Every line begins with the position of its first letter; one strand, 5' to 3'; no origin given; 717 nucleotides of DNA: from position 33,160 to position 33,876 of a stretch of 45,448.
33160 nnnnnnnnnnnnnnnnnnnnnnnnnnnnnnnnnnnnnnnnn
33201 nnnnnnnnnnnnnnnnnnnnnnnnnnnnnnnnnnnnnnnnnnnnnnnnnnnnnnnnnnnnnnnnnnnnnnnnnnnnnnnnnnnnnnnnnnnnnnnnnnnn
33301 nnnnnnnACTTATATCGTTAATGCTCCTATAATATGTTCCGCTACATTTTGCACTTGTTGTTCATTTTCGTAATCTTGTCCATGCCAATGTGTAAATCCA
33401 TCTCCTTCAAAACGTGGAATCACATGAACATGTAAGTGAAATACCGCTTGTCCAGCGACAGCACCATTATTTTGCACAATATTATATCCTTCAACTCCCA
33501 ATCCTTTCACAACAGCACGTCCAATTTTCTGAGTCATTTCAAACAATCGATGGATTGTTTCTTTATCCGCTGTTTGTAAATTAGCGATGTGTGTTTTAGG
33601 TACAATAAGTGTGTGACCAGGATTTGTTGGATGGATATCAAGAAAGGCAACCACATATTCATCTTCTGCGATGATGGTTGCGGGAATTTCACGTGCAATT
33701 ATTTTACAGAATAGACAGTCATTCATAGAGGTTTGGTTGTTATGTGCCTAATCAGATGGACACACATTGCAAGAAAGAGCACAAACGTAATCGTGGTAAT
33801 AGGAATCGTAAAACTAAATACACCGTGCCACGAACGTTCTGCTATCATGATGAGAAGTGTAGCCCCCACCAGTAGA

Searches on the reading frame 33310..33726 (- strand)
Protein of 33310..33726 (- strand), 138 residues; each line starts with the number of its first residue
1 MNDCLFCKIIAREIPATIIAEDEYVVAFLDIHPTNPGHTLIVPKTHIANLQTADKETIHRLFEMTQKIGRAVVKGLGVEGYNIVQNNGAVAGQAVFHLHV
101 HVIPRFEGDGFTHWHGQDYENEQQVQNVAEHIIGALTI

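Call 103: search_protein_families(library=pfam, proteins=[window:33310-33726:-], max_evalue=0.0001)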
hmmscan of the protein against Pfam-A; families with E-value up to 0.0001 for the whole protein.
window:33310-33726:- (138 aa): 2 families
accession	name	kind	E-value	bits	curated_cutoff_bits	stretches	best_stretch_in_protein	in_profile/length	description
PF01230.28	HIT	-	4.5e-32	111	21.5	1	12-107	2-97/98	HIT domain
PF11969.13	DcpS_C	-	1e-19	71.5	24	1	4-109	2-107/114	Scavenger mRNA decapping enzyme C-term binding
